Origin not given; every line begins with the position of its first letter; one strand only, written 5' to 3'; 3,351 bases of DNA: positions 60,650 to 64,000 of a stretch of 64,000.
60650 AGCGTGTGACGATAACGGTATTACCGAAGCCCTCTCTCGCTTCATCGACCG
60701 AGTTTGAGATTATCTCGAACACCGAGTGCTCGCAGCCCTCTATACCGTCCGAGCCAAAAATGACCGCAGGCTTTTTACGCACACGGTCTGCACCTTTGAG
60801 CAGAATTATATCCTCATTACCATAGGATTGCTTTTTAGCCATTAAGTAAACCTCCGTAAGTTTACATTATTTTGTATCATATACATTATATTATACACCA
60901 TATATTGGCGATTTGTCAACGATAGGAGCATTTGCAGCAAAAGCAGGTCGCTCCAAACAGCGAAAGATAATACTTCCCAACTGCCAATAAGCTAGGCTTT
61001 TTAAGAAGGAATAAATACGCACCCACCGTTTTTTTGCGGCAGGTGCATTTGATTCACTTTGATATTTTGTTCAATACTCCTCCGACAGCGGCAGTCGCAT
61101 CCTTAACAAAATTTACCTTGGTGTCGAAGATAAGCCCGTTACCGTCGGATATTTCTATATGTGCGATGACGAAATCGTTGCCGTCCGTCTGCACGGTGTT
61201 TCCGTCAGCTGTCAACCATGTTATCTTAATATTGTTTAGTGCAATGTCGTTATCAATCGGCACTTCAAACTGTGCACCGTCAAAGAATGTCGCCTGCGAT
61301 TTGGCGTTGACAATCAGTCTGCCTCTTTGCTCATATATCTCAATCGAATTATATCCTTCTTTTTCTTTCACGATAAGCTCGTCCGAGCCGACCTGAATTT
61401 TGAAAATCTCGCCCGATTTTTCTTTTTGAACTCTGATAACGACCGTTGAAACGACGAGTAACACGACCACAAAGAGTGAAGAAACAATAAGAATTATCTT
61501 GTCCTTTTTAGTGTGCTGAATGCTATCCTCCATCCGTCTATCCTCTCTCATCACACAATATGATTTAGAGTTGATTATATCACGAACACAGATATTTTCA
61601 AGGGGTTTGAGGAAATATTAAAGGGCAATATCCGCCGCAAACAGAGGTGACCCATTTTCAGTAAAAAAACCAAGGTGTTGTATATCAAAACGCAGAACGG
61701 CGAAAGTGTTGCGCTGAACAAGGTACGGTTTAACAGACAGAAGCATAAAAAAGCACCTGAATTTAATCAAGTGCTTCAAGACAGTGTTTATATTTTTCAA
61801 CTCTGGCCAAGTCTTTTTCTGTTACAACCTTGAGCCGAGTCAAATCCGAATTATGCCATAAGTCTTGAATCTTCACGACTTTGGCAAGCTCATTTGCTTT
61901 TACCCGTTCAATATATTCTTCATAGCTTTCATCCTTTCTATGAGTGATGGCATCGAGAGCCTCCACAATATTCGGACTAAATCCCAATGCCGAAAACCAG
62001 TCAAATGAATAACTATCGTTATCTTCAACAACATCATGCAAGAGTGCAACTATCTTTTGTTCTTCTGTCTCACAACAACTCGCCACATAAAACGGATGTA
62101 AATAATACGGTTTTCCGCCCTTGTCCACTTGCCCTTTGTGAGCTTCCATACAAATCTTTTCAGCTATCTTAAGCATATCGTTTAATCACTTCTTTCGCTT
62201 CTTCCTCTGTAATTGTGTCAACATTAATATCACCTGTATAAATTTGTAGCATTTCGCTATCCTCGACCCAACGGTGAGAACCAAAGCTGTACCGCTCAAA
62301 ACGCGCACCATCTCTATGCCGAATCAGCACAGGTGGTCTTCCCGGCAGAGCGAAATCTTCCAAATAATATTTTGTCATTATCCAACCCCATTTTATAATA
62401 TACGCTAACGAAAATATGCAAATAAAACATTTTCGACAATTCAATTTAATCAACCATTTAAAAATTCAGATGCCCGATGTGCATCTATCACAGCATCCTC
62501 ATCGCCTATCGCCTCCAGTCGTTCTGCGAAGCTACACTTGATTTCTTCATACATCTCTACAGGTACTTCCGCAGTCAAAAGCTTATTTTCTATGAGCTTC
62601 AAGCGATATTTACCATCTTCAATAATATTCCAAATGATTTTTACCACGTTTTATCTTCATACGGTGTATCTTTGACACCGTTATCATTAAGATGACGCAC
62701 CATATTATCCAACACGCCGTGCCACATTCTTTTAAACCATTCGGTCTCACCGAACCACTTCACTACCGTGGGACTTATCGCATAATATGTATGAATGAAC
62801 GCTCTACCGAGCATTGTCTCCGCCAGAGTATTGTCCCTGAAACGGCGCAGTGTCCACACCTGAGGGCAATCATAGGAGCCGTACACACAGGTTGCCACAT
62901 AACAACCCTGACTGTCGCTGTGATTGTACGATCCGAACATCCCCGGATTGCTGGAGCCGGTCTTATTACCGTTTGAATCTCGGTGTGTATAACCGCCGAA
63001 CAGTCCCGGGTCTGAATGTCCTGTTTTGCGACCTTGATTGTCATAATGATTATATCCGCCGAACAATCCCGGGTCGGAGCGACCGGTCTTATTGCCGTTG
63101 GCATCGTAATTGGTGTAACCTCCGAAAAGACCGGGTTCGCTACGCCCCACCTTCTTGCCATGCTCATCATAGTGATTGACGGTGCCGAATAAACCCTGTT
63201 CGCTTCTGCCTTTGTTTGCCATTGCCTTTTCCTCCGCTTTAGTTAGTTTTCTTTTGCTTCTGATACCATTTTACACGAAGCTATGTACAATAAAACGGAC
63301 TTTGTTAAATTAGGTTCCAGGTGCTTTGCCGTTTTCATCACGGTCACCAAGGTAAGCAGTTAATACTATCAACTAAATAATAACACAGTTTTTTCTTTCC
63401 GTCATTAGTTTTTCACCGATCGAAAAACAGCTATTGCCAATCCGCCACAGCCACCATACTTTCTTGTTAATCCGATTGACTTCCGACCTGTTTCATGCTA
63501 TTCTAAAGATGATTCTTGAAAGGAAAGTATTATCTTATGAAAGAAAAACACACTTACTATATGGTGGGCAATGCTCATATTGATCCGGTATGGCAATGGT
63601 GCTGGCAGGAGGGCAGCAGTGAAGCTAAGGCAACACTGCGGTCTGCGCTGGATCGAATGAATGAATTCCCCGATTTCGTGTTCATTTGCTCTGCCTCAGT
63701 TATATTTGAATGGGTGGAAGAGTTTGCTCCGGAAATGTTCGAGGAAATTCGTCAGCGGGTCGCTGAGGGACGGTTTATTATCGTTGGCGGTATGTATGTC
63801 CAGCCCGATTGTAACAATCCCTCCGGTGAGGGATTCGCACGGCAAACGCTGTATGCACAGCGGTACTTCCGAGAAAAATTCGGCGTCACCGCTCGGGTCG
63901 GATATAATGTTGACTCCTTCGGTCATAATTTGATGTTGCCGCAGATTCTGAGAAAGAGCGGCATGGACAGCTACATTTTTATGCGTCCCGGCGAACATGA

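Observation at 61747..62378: Toxin-less immunity-like + alarmone-hydrolase pair: candidate orphan defence against (p)ppApp/(p)ppGpp-synthesising toxins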

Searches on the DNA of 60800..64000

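Call 101: search_rna_families(source=window, start=60800, end=64000, threshold=evalue, max_evalue=0.1)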
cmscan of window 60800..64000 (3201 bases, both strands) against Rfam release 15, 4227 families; matches with E-value up to 0.1: 0.
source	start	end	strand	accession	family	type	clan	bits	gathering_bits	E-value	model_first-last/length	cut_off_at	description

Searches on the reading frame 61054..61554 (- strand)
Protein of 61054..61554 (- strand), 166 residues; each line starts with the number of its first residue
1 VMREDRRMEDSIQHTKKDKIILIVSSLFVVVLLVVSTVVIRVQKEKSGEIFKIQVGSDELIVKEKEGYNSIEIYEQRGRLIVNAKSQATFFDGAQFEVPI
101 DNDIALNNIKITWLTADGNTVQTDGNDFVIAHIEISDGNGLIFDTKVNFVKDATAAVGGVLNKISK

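Call 3: search_protein_families(library=pfam, proteins=[window:61054-61554:-], max_evalue=1)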
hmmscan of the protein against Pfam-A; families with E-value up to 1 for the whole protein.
window:61054-61554:- (166 aa): 3 families
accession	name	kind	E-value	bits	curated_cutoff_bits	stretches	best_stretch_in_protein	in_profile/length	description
PF18565.7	Glyco_hydro2_C5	-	0.017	15.4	32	1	114-150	3-39/103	Glycoside hydrolase family 2 C-terminal domain 5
PF13585.12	CHU_C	-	0.046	14.3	27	1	47-96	14-56/86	CHU_C Type IX secretion signal domain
PF08374.16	Protocadherin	-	0.11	13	26.3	1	12-48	33-71/217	Protocadherin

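Call 4: search_protein_families(library=ncbifam, proteins=[window:61054-61554:-], max_evalue=1)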
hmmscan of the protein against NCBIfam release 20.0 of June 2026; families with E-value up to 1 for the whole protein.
window:61054-61554:- (166 aa): 2 families
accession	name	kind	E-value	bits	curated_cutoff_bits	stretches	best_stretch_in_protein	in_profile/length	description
NF004445.0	PRK05777.2-3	equivalog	0.041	12.9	408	1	8-44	435-471/475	NADH-quinone oxidoreductase subunit NuoN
NF045993.1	MAG0130_MAG3770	subfamily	0.056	13.4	85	1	13-47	14-48/140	MAG0130/MAG3770 family membrane protein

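Call 5: search_protein_families(library=padloc, proteins=[window:61054-61554:-], max_evalue=1)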
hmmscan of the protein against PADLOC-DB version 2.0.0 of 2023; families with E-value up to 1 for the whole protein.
window:61054-61554:- (166 aa): 0 families

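Call 6: search_protein_families(library=phrogs, proteins=[window:61054-61554:-], max_evalue=1)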
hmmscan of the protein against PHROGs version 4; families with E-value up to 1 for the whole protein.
window:61054-61554:- (166 aa): 4 families
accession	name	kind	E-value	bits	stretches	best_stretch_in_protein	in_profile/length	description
phrog_35626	-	unknown function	1e-12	49.2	1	49-157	7-115/121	-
phrog_26990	-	unknown function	0.0059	17.1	1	52-132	22-97/221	-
phrog_3204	-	unknown function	0.11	14.1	1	10-39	28-57/61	-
phrog_30079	-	unknown function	0.33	12.4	1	98-139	6-45/78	-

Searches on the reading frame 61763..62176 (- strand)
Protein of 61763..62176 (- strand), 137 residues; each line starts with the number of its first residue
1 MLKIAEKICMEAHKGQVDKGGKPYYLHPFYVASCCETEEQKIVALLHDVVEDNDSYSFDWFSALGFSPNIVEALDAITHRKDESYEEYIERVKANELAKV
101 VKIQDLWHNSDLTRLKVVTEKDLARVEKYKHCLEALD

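Call 3: search_protein_families(library=pfam, proteins=[window:61763-62176:-], max_evalue=1)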
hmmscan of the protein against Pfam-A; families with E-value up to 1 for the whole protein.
window:61763-62176:- (137 aa): 3 families
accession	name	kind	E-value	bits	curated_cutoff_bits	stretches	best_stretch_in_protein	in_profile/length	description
PF13328.12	HD_4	-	0.00042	20.5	27.2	1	8-78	4-75/156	HD domain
PF22712.1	SNaCT7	-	0.06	13.7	27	1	32-106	82-156/160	Short NACHT-associated C-Terminal domain, family 7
PF00660.22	SRP1_TIP1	-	0.18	12.3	25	1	37-102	10-77/99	Seripauperin and TIP1 family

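Call 4: search_protein_families(library=ncbifam, proteins=[window:61763-62176:-], max_evalue=1)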
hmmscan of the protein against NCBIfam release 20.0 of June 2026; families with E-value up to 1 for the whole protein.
window:61763-62176:- (137 aa): 2 families
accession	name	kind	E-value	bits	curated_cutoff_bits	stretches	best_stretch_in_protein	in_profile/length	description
TIGR00691.1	spoT_relA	subfamily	5.9e-10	38.1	499.2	1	8-100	4-97/687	RelA/SpoT family protein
NF008303.0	PRK11092.1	equivalog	7.5e-07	27.7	947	1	2-77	23-100/702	bifunctional GTP diphosphokinase/guanosine-3',5'-bis pyrophosphate 3'-pyrophosphohydrolase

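Call 5: search_protein_families(library=padloc, proteins=[window:61763-62176:-], max_evalue=1)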
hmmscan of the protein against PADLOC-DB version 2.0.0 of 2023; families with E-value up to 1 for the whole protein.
window:61763-62176:- (137 aa): 0 families

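Call 6: search_protein_families(library=phrogs, proteins=[window:61763-62176:-], max_evalue=1)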
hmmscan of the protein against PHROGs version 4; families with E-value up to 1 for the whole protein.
window:61763-62176:- (137 aa): 7 families
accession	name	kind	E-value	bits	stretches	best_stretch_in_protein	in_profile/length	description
phrog_990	-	other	3.3e-45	155.9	1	1-135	154-290/374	metal-dependent phosphohydrolase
phrog_30929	-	unknown function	5e-19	69.5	1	2-131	238-369/413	-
phrog_37235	-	other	2.4e-09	38.4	1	64-131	9-76/118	metal-dependent phosphohydrolase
phrog_15275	-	unknown function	1.8e-06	28.8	1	10-125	37-163/223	-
phrog_32047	-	other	0.0058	16.9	1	3-118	25-152/301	phosphohydrolase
phrog_653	-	unknown function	0.045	15.1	1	39-92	7-59/61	-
phrog_14971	-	head and packaging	0.5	11.5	1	69-100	6-39/134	virion structural protein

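Call 7: search_solved_structures(query=window:61763-62176:-, max_evalue=1, show_alignments=3)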
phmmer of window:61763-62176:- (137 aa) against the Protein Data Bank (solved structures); distinct sequences matched with E-value up to 1: 19.
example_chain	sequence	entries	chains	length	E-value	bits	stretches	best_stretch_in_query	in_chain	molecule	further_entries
7smg_A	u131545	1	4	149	1.5e-32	115.4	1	2-131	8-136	(p)ppApp hydrolase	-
7oiw_A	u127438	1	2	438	4.1e-08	36.3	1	7-95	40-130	GTP pyrophosphokinase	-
4yf1_A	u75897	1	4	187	1.2e-07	34.8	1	4-98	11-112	Lmo0812 protein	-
7qps_A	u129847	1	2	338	4.8e-07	32.8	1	12-97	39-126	ACT domain protein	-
7qpr_A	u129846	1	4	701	1.4e-06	31.4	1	12-96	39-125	ACT domain protein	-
9s6k_B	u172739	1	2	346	3.8e-06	29.9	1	7-78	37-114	GTP pyrophosphokinase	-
8acu_A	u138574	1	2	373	9.4e-06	28.6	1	9-95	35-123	GTP pyrophosphokinase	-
6yxa_A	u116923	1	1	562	1.6e-05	27.9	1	9-95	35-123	GTP pyrophosphokinase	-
1vj7_A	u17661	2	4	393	4.9e-05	26.3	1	9-97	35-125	Bifunctional RELA/SPOT | Bifunctional (p)ppGpp synthase/hydrolase RelA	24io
8fr8_I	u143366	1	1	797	0.00014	24.8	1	3-114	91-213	GTP pyrophosphokinase RelA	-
5xnx_A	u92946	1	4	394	0.00095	22.1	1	4-114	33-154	Bifunctional (p)ppGpp synthase/hydrolase RelA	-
3nqw_A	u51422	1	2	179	0.00096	22.1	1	31-109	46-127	CG11900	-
6s2t_A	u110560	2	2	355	0.0012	21.8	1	5-53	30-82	(P)ppGpp synthetase I, SpoT/RelA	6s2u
7ohg_A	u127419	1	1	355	0.0012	21.8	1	5-53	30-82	Guanosine-3',5'-bis(Diphosphate) 3'-pyrophosphohydrolase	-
6s2v_A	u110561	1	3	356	0.0012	21.8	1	5-53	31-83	(P)ppGpp synthetase I, SpoT/RelA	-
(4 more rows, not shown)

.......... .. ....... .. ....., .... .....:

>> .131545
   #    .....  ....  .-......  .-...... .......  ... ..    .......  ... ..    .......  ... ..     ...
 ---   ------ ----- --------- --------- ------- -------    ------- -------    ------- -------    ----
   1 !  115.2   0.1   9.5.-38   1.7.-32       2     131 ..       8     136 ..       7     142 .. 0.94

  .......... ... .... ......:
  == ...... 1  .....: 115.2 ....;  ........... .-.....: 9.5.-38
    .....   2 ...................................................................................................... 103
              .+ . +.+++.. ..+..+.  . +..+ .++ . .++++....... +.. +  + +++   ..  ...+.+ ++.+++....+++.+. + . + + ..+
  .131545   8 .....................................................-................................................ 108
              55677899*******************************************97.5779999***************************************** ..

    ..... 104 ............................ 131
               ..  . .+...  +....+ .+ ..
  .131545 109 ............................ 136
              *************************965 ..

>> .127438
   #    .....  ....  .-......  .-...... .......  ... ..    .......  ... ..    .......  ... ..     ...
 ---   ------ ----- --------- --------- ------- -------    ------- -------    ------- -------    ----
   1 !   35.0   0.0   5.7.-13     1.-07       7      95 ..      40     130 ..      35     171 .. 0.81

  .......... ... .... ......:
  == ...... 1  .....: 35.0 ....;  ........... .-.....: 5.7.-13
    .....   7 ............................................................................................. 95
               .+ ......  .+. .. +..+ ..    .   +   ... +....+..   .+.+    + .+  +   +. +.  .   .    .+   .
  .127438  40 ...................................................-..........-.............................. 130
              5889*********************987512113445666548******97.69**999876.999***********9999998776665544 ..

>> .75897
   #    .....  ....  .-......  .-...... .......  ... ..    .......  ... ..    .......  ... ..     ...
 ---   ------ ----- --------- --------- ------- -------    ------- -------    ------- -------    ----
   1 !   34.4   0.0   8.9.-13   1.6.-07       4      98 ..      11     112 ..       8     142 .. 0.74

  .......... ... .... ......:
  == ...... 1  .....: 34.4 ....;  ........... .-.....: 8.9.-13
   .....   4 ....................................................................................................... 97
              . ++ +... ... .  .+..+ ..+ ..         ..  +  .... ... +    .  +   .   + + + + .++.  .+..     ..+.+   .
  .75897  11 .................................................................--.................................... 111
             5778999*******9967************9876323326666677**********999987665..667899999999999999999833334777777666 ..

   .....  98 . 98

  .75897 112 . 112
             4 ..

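Call 34: find_homologous_proteins(query=window:61763-62176:-, max_evalue=1e-10)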
Query window:61763-62176:- (137 aa): 909 proteins with E <= 1e-10 among 925 candidates; the best 120 are listed.
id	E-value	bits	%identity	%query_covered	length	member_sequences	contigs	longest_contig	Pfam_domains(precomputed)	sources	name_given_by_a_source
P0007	7.5e-85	299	99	100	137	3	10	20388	-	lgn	-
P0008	3.0e-70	252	83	100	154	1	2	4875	-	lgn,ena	-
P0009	4.3e-70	252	83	99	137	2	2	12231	-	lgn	-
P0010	9.0e-62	225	76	99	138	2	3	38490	-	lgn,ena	-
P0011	1.1e-60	221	74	100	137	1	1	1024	-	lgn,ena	-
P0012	5.0e-60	219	73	100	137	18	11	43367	PF13328.13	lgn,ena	-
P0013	5.2e-57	209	71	99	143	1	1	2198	-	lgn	-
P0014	1.9e-56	207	70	92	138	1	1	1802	-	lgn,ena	-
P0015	3.6e-54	200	70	99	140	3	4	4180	-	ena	-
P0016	5.2e-48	180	62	99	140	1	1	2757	-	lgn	-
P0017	1.3e-46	176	63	99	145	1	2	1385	-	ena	-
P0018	2.8e-45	171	59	99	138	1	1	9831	-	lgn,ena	-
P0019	3.5e-43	164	62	99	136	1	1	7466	PF13328.13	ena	-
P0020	7.4e-43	163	58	99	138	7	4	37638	-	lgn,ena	-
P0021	4.7e-42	161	61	99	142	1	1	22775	PF13328.13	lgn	-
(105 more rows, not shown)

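Call 35: find_encoding_contigs(protein=P0009, flank=8000, max_places=2)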
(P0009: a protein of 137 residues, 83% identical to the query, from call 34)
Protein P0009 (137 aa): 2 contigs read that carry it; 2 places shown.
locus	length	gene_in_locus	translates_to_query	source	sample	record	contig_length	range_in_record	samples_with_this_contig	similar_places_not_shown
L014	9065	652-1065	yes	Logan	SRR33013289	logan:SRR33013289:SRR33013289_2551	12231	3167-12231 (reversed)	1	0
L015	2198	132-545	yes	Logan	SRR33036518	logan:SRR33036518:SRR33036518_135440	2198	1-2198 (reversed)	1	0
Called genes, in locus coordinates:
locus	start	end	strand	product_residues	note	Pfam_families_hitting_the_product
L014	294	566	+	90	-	-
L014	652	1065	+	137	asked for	-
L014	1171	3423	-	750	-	PF03629:SASA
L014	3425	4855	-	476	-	-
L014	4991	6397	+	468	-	PF02811:PHP (faint)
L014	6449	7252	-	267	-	PF01381:HTH_3, PF12844:HTH_19, PF13560:HTH_31 (weak)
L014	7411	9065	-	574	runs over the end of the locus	PF00587:tRNA-synt_2b, PF04073:tRNA_edit, PF03129:HGTP_anticodon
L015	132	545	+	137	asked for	-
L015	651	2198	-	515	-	?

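Call 36: find_encoding_contigs(protein=P0012, flank=8000, max_places=3)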
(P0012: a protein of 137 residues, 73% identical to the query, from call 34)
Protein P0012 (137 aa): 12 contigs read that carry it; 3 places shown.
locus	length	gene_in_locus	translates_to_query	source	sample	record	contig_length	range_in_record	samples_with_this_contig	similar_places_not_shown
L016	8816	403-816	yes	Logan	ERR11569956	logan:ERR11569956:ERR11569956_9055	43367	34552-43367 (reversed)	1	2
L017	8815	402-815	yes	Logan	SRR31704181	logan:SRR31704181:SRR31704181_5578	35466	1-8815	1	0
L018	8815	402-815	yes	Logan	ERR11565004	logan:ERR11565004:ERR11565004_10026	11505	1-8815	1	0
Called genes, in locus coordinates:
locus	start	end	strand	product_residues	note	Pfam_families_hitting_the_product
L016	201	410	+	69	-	-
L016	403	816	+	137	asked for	PF13328:HD_4 (faint)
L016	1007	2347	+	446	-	PF01554:MatE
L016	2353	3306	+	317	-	PF12158:DUF3592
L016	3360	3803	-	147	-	PF01989:AcnX_swivel_put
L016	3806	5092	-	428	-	PF04412:AcnX, PF28403:AcnX_2nd, PF28406:AcnX_3rd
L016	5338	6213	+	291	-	PF04229:GrpB, PF00719:Pyrophosphatase (weak)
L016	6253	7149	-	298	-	PF00480:ROK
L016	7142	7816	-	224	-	PF04131:NanE, PF00218:IGPS (weak), PF02581:TMP-TENI (weak), PF00977:His_biosynth (faint)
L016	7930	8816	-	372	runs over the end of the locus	PF10974:DUF2804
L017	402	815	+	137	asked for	PF13328:HD_4 (faint)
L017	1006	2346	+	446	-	PF01554:MatE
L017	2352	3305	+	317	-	PF12158:DUF3592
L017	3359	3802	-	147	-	PF01989:AcnX_swivel_put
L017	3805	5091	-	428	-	PF04412:AcnX, PF28403:AcnX_2nd, PF28406:AcnX_3rd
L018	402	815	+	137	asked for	PF13328:HD_4 (faint)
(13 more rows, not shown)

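Call 68: search_dna_similar(query=window:61763-62176:-, collection=phages, mode=protein, max_evalue=1e-8, max_rows=30)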
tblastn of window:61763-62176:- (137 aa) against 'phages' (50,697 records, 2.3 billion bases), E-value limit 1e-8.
Records with a match: 264; places in all: 266; records where one place covers at least 80% of the query: 263.
Best place of each record, by identity: <60% 264.
By first word of the organism name: Aeromonas 75; Streptococcus 35; Klebsiella 31; Cronobacter 15; Escherichia 12; Salmonella 11; Pectobacterium 8; Stenotrophomonas 8; Enterobacter 7; Streptomyces 7; and 27 more.
By host as written in the record: Aeromonas salmonicida 25; - 15; Aeromonas hydrophila BIOTECH 10089 13; Klebsiella pneumoniae 12; Cronobacter sakazakii 11; Aeromonas hydrophila 10; Aeromonas salmonicida subsp. salmonicida 8; Klebsiella pneumoniae K23 7; and 110 more.
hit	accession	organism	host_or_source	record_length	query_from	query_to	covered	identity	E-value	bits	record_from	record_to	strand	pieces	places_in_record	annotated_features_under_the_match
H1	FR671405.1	Streptococcus phage V22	Streptococcus pneumoniae, strain V22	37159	1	133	97%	52.6%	1e-38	142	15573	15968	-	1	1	scaffold 3 | Metal dependent phosphohydrolase | Phage protein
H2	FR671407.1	Streptococcus phage 34117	Streptococcus pneumoniae, strain 34117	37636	1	133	97%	52.6%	1e-38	142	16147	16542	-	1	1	scaffold 2 | Metal dependent phosphohydrolase | Phage protein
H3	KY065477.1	Streptococcus phage IPP37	Streptococcus pneumoniae USA22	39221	1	133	97%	52.6%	1e-38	142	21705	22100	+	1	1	metal dependent phosphohydrolase | hypothetical protein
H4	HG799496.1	Streptococcus phage K13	Streptococcus pneumoniae isolate K13-810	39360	1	133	97%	52.6%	1e-38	142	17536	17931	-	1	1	phage protein (x2)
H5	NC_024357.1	Streptococcus phage K13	Streptococcus pneumoniae isolate K13-810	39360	1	133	97%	52.6%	1e-38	142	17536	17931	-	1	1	metal-dependent phosphohydrolase | phage protein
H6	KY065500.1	Streptococcus phage IPP64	Streptococcus pneumoniae 24F/2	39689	1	133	97%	52.6%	1e-38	142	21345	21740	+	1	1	metal dependent phosphohydrolase, HD region | hypothetical protein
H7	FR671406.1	Streptococcus phage 040922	Streptococcus pneumoniae, strain 04-0922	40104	1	133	97%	52.6%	1e-38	142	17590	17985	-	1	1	Metal dependent phosphohydrolase | Phage protein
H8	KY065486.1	Streptococcus phage IPP46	Streptococcus pneumoniae 670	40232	1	133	97%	52.6%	1e-38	142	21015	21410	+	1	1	metal dependent phosphohydrolase, HD region | hypothetical protein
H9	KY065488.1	Streptococcus phage IPP50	Streptococcus pneumoniae 12F/3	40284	1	133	97%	52.6%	1e-38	142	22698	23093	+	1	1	metal dependent phosphohydrolase, HD region | hypothetical protein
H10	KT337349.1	Streptococcus phage phiARI0399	Streptococcus pneumoniae 08B09226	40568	1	133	97%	52.6%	1e-38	142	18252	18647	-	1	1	metal dependent phosphohydrolase | hypothetical protein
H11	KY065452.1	Streptococcus phage IPP10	Streptococcus pneumoniae 17F/1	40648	1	133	97%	52.6%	1e-38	142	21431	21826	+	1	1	metal dependent phosphohydrolase, HD region | hypothetical protein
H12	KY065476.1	Streptococcus phage IPP36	Streptococcus pneumoniae 22F/2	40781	1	133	97%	52.6%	1e-38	142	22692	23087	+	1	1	metal dependent phosphohydrolase, HD region | hypothetical protein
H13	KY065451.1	Streptococcus phage IPP9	Streptococcus pneumoniae Finland6B-12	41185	1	133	97%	52.6%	1e-38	142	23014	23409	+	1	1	metal dependent phosphohydrolase, HD region | hypothetical protein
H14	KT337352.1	Streptococcus phage phiARI0460-1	Streptococcus pneumoniae 08B03577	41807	1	133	97%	52.6%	1e-38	142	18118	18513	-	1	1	metal dependent phosphohydrolase | hypothetical protein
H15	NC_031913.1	Streptococcus phage phiARI0460-1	Streptococcus pneumoniae 08B03577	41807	1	133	97%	52.6%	1e-38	142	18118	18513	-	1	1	metal-dependent phosphohydrolase | hypothetical protein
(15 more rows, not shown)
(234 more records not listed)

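Call 69: get_annotated_region(hit=H3, flank=3500)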
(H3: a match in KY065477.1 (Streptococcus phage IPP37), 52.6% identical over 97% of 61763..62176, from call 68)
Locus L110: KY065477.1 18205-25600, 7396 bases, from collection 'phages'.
description: Streptococcus phage IPP37, partial genome.
organism: Streptococcus phage IPP37 (NCBI taxid 1916176)
taxonomy: Viruses; Duplodnaviria; Heunggongvirae; Uroviricota; Caudoviricetes
host: Streptococcus pneumoniae USA22; source: -; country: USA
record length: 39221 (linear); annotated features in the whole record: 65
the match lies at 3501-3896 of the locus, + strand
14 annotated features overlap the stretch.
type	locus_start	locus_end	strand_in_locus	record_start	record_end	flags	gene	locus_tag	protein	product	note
CDS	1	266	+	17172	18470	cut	-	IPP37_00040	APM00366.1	terminase large subunit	terminase, large subunit, pbsx family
CDS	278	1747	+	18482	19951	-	-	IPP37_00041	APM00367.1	portal protein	portal protein, SPP1 family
CDS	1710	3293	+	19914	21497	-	-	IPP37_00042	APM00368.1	putative head morphogenesis protein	phage putative head morphogenesis protein, SPP1 gp7 family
CDS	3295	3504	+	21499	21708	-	-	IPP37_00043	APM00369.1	hypothetical protein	-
CDS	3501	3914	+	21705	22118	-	-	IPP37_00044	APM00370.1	metal dependent phosphohydrolase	metal dependent phosphohydrolase, HD region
CDS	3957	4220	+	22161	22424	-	-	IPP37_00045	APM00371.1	hypothetical protein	prophage Lp2 protein 33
CDS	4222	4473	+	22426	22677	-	-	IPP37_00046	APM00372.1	hypothetical protein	gp37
CDS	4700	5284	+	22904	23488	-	-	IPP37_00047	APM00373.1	scaffold protein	-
CDS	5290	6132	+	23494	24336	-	-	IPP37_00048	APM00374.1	hypothetical protein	MHP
CDS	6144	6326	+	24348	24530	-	-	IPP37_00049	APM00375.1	hypothetical protein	transcription termination factor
CDS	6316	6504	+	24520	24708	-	-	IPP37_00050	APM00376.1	hypothetical protein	-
CDS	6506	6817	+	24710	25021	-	-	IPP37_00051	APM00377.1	head-tail connector protein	Phage gp6-like head-tail connector protein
CDS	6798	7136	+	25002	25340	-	-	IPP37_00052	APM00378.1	hypothetical protein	-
CDS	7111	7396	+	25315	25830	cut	-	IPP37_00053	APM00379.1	hypothetical protein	Lj965 prophage protein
